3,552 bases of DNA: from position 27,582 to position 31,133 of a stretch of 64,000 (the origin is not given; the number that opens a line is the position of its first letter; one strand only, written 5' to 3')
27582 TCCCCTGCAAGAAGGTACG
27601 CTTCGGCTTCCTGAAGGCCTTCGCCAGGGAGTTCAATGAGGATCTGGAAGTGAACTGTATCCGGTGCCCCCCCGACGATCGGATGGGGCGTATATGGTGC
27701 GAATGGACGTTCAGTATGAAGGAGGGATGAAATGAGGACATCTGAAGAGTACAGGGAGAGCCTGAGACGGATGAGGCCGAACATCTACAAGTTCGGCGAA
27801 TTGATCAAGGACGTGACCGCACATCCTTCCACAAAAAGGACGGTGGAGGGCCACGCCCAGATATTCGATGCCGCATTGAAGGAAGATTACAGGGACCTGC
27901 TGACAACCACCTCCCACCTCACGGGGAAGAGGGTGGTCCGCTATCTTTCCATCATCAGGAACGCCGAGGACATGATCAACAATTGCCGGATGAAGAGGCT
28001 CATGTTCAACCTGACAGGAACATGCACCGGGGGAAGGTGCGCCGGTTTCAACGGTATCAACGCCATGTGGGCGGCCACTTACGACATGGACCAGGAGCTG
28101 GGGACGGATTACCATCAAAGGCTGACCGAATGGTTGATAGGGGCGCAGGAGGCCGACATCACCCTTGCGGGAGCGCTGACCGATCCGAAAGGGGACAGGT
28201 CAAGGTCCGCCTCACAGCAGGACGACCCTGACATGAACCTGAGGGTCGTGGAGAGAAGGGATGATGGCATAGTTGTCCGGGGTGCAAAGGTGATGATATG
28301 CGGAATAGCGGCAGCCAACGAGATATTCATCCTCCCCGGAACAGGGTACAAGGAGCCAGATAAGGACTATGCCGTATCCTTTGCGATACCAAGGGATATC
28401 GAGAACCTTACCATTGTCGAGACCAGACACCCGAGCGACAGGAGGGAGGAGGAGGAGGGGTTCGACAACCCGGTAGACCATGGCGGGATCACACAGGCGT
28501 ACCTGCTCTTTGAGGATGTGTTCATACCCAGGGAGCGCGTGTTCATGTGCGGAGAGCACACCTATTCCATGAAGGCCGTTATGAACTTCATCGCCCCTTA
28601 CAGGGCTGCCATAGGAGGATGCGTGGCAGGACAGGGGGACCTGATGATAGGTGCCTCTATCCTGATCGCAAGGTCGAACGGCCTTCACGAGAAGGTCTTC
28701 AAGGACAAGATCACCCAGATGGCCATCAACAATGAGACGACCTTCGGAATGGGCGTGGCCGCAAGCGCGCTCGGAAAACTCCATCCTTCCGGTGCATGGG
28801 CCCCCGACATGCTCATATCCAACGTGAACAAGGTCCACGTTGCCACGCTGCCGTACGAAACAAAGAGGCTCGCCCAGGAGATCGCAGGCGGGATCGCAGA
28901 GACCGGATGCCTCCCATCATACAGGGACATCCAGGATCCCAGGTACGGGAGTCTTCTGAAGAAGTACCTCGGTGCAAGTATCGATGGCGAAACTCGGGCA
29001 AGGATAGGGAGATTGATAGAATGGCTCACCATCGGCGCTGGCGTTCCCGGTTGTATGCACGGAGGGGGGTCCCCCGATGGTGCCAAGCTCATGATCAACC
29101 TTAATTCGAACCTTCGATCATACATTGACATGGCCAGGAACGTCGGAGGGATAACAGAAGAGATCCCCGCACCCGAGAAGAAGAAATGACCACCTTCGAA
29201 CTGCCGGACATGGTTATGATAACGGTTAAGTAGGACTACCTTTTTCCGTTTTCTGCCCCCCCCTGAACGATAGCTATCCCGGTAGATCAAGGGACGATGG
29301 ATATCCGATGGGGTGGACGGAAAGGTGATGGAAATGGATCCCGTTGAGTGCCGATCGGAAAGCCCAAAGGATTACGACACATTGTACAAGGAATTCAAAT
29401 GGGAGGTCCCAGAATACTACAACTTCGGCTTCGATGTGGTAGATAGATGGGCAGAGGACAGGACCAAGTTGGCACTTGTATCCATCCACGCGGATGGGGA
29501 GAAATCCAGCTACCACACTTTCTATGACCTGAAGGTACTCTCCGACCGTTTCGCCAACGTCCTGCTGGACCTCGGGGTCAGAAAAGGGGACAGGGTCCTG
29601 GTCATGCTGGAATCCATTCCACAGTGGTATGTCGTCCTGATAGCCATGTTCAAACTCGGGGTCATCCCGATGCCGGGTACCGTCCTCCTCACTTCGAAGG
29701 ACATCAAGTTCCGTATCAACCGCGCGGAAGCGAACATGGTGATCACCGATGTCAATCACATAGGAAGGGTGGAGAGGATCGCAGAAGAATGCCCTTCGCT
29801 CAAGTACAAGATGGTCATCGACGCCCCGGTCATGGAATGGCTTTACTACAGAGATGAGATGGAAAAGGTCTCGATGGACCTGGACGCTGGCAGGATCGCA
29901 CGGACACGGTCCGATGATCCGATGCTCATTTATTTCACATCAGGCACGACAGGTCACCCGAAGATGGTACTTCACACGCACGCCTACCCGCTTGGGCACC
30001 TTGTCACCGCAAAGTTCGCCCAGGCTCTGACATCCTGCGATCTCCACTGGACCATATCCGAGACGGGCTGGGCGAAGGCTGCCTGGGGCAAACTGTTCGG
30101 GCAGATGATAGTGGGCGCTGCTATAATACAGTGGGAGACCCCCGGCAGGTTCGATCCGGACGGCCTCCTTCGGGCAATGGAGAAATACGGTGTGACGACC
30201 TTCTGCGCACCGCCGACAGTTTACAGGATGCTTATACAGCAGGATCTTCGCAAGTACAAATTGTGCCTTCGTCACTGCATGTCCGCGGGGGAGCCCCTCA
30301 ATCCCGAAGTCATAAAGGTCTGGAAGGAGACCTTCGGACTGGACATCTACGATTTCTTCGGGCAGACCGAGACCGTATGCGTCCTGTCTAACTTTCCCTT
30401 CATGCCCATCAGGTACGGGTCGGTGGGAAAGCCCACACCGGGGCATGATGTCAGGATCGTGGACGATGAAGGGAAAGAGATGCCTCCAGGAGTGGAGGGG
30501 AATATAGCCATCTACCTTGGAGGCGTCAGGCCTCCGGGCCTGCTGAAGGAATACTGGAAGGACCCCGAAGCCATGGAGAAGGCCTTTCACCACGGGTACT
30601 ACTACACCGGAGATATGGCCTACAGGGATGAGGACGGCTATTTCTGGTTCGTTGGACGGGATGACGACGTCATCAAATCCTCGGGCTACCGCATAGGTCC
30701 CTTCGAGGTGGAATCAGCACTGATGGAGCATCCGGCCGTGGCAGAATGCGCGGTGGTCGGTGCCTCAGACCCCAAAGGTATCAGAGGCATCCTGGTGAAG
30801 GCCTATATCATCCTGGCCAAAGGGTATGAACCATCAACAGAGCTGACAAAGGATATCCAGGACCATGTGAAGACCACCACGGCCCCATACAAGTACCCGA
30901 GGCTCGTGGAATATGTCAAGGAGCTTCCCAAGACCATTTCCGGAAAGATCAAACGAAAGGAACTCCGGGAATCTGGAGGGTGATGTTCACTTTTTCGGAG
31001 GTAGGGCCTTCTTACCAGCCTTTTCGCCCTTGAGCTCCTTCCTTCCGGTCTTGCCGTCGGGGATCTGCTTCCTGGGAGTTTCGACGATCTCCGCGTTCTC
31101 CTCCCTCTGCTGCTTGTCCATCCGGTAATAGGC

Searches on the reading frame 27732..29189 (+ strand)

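Call 15: search_protein_families(library=pfam, proteins=[window:27732-29189:+], max_evalue=0.01)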
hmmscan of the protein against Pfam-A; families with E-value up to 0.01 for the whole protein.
window:27732-29189:+ (485 aa): 2 families
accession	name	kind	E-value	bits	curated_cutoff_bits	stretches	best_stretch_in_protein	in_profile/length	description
PF11794.13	HpaB_N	-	2.3e-82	277.1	35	1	3-272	1-270/270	4-hydroxyphenylacetate 3-hydroxylase N terminal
PF03241.18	HpaB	-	1e-38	133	25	1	282-470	4-199/202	4-hydroxyphenylacetate 3-hydroxylase C terminal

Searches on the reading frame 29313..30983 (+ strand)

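Call 15: search_protein_families(library=pfam, proteins=[window:29313-30983:+], max_evalue=0.01)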
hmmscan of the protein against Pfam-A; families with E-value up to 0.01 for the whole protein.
window:29313-30983:+ (556 aa): 3 families
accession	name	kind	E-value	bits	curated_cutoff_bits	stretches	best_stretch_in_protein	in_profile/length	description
PF00501.34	AMP-binding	-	2.4e-70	237.7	29.9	1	49-415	8-384/384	AMP-binding enzyme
PF13193.12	AMP-binding_C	-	4.3e-21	76.1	24.5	1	465-545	1-76/76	AMP-binding enzyme C-terminal domain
PF23562.2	AMP-binding_C_3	-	0.0094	16.8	20.8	0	450-496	1-46/124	AMP-binding enzyme C-terminal domain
